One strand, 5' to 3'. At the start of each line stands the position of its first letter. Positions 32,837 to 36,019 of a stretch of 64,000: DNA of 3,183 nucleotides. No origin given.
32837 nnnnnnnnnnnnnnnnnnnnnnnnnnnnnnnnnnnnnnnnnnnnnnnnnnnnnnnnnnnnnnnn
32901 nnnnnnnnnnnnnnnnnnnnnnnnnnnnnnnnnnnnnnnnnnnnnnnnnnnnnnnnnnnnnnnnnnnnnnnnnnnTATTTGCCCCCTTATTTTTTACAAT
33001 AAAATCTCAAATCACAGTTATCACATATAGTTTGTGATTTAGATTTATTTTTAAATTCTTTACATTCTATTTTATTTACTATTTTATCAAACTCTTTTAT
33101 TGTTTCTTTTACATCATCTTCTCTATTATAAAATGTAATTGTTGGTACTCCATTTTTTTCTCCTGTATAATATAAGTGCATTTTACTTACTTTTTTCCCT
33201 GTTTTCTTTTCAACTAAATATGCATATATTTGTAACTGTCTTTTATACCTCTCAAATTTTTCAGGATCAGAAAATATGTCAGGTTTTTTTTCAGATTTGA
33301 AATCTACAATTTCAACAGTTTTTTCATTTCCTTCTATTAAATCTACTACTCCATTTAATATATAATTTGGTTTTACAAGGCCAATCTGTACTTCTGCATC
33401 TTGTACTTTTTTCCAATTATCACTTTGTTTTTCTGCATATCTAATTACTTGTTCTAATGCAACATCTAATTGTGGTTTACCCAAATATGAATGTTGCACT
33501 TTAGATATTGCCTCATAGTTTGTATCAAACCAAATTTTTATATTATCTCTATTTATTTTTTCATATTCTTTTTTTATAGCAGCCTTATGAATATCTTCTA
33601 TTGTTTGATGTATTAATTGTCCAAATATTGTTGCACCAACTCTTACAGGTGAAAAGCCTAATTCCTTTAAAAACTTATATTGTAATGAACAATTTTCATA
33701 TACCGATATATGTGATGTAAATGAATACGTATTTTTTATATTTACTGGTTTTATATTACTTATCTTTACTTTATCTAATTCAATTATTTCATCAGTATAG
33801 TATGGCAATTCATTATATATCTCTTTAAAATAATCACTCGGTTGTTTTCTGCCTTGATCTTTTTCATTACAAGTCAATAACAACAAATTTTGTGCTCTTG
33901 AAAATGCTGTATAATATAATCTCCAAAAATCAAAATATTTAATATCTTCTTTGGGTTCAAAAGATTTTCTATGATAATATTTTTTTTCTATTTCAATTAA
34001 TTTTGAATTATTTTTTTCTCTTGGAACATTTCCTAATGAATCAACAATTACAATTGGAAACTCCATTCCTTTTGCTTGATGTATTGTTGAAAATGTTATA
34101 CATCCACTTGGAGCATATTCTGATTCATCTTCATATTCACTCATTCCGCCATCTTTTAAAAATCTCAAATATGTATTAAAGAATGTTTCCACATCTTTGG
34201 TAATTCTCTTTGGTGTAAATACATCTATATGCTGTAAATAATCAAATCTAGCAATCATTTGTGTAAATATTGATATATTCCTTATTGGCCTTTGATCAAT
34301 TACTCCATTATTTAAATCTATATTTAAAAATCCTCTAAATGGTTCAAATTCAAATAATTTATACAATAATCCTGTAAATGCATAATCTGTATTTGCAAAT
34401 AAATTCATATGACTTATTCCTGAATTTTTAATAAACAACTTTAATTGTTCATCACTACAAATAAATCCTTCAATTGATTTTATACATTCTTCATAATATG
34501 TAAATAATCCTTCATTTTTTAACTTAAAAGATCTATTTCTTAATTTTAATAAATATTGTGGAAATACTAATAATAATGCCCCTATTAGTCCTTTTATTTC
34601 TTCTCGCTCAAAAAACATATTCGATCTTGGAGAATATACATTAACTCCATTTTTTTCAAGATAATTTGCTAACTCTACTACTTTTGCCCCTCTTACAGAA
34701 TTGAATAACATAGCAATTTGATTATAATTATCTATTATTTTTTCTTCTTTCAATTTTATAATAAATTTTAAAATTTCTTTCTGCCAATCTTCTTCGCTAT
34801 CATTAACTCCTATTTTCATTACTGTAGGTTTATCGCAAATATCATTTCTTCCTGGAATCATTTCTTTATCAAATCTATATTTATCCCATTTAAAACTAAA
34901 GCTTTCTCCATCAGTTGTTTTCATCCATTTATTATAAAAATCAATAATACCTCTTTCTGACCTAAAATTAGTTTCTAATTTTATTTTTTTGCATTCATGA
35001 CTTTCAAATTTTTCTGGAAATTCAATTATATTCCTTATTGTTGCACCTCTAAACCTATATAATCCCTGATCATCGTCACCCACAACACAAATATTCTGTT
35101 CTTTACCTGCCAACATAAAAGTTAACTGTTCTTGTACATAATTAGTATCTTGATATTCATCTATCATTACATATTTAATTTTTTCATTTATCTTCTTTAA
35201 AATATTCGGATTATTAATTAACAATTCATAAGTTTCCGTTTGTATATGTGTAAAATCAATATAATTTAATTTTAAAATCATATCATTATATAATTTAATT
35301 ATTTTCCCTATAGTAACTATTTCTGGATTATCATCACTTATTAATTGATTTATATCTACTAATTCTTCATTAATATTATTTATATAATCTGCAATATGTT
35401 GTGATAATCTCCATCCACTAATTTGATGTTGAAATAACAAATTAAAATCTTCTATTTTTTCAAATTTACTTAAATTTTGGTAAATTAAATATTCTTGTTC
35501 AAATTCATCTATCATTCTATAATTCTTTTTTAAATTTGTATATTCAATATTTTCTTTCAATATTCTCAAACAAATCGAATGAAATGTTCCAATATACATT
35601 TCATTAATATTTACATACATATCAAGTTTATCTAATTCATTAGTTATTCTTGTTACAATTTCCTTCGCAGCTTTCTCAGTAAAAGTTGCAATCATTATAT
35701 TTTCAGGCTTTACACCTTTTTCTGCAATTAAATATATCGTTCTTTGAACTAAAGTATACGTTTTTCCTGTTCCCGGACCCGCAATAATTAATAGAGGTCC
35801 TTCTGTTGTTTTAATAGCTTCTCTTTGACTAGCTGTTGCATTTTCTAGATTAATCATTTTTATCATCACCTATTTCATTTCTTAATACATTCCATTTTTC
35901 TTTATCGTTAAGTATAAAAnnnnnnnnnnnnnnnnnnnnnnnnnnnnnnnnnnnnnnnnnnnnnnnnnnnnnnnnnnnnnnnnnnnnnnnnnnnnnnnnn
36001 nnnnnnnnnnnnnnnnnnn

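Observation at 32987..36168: Stand-alone UvrD-like helicase with a C-terminal Cas4/RecB-type Fe-S nuclease, preceded by a small HTH gene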

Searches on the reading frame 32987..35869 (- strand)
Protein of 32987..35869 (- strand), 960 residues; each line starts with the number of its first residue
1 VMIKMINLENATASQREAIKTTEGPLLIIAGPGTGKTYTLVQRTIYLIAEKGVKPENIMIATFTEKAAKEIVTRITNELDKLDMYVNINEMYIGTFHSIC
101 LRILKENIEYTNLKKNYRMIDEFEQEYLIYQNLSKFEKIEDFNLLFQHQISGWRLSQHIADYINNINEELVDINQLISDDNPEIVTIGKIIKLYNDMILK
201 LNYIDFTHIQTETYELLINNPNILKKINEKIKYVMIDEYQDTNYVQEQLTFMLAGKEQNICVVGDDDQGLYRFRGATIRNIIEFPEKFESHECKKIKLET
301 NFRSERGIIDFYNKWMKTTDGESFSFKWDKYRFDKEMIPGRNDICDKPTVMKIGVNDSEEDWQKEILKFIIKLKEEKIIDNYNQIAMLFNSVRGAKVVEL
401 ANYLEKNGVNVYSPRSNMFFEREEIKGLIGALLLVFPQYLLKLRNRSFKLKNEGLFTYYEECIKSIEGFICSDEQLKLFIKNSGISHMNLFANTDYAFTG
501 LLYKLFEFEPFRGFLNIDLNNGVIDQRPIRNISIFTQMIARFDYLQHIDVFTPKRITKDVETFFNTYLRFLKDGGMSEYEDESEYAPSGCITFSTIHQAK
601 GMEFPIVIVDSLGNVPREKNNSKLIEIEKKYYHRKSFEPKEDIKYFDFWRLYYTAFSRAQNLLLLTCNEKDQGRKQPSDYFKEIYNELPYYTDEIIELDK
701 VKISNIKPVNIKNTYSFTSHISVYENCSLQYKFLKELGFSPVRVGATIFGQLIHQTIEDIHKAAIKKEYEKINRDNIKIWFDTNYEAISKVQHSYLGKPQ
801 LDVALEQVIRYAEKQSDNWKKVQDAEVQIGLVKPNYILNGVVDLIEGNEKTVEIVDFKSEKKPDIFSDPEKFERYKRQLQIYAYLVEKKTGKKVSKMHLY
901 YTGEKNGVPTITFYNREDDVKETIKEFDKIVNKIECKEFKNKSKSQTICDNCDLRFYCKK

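Call 3: search_protein_families(library=pfam, proteins=[window:32987-35869:-], max_evalue=0.01)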
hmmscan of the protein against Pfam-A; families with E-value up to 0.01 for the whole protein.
window:32987-35869:- (960 aa): 10 families
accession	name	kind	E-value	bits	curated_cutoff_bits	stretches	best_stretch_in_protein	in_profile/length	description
PF00580.27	UvrD-helicase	-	2.3e-73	247.6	23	1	12-288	2-270/271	UvrD/REP helicase N-terminal domain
PF12705.13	PDDEXK_1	-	8.8e-23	81.9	22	1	719-959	5-247/247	PD-(D/E)XK nuclease superfamily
PF13245.12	AAA_19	-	3.5e-21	76.2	25.1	1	15-274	1-134/134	AAA domain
PF13361.12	UvrD_C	-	2.1e-18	67.3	25.6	2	296-435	1-122/350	UvrD-like helicase C-terminal domain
PF01930.23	Cas_Cas4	-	8.6e-07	29.6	22.7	1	825-959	47-159/160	Domain of unknown function DUF83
PF13538.12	UvrD_C_2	-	1.1e-06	28.9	27.4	1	592-611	3-22/52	UvrD-like helicase C-terminal domain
PF13086.12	AAA_11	-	2.6e-05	24.6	27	1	13-82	4-75/257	AAA domain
PF13604.12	AAA_30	-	5.3e-05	23.5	27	0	12-79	3-70/191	AAA domain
PF02562.22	PhoH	-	0.00094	19.2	27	0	11-86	5-80/205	PhoH-like protein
PF05127.21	NAT10_TcmA_helicase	-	0.0039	17.5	22.7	0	28-117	2-84/176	RNA cytidine acetyltransferase NAT10/TcmA, helicase domain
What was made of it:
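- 35006..35836 (-): UvrD/REP helicase N-terminal ATPase domain (aa 12-288). Walker A GPGTGKT is at 35759..35779. DEYQD (aa 237-241) and GDDDQ (aa 264-268) are also here. Pfam PF00580 2.3e-73 (call 3).
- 32993..33715 (-): C-terminal PD-(D/E)xK / Cas4-like nuclease domain (aa 719-959). Catalytic residues are D843, E853, D856 and K858, with a QxxxY motif. The cysteines are C727 (33689..33691) and C949/C952/C958 (32996..33025). PDDEXK_1 8.8e-23 and Cas_Cas4 8.6e-7 (call 3).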

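Call 4: search_protein_families(library=padloc, proteins=[window:32987-35869:-], max_evalue=0.01)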
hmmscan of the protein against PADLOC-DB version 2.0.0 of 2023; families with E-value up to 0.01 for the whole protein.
window:32987-35869:- (960 aa): 55 families (the best 25 are shown)
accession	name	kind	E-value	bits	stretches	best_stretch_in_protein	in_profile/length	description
PDLC03802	RTasHel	-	6.3e-58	195.1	1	12-432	7-360/675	DRT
PDLC00114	GajB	-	8.3e-55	184.5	1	6-316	3-299/635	UrvD helicase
PDLC00132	GajB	-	2.7e-50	169.7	1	12-318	5-301/625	UrvD helicase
PDLC00127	GajB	-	2.8e-48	162.9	2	7-318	5-291/594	UrvD helicase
PDLC00117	GajB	-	6.9e-44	148.3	2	12-425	17-391/604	UrvD helicase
PDLC00119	GajB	-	2.1e-32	110.8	2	17-317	10-301/565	UrvD helicase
PDLC00133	GajB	-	2.8e-31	106.9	1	14-316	15-290/382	UrvD helicase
PDLC00130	GajB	-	3.6e-31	106.1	1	11-317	4-291/589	UrvD helicase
PDLC00107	GajB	-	5.3e-31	105.9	3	187-306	172-288/587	UrvD helicase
PDLC00129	GajB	-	7.2e-31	105.4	2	10-321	11-314/594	UrvD helicase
PDLC00103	GajB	-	1.3e-27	95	1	15-410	21-374/612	UrvD helicase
PDLC00112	GajB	-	2.3e-27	93.9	2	9-310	5-289/581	UrvD helicase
PDLC00123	GajB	-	2.1e-26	90.7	2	177-398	124-321/540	UrvD helicase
PDLC00138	GajB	-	1.8e-25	87.7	1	11-392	5-363/581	UrvD helicase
PDLC00121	GajB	-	6.1e-24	82.5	1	9-324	4-291/565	UrvD helicase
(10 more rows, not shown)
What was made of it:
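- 32993..33715 (-): PADLOC Cas4 3.7e-15 (call 4).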

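Call 5: search_protein_families(library=ncbifam, proteins=[window:32987-35869:-], max_evalue=0.01)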
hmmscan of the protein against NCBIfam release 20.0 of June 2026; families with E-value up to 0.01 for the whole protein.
window:32987-35869:- (960 aa): 15 families
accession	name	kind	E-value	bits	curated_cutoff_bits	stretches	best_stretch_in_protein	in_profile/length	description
TIGR01073.1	pcrA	equivalog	1.7e-72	244.9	911.2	2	11-434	5-394/725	DNA helicase PcrA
NF008743.0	PRK11773.1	equivalog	7.3e-65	219.6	965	1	8-435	7-398/720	DNA helicase II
TIGR01075.1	uvrD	equivalog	2.4e-62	211.2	1144.45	1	10-434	4-392/715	DNA helicase II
TIGR01074.1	rep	equivalog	9.1e-60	202.6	951.45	1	13-434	4-391/668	DNA helicase Rep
NF008172.0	PRK10919.1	equivalog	1.6e-44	152.2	1168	1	13-432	5-390/673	DNA helicase Rep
TIGR02785.1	addA_Gpos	equivalog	1.2e-37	129.3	707.65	3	189-315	343-479/1234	helicase-exonuclease AddAB subunit AddA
NF008276.0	PRK11054.1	equivalog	1.2e-32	113.3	543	2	12-113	198-292/684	DNA helicase IV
NF010485.0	PRK13909.1-2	equivalog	4.3e-29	101.4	650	2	194-904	292-902/909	RecB-like helicase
TIGR00609.1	recB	equivalog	3.5e-25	88.3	696.05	3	221-326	362-464/1175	exodeoxyribonuclease V subunit beta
TIGR02784.1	addA_alphas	equivalog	1.8e-22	79.6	860.75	3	186-318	343-495/1138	double-strand break repair helicase AddA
NF010487.0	PRK13909.1-4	equivalog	3.3e-21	75.3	759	2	182-428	272-519/924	RecB-like helicase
NF008128.0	PRK10876.1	equivalog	6e-14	50.7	1697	1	223-326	370-470/1181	exodeoxyribonuclease V subunit beta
TIGR00372.1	cas4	equivalog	6.9e-14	52.1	65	1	823-959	53-179/180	CRISPR-associated protein Cas4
NF049935.1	cas4g_cas1g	exception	1.7e-09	36.7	560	1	813-958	52-189/546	CRISPR-associated endonuclease Cas4g/Cas1g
TIGR01447.1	recD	equivalog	2.3e-06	26.5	310.15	1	20-87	160-228/597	exodeoxyribonuclease V subunit alpha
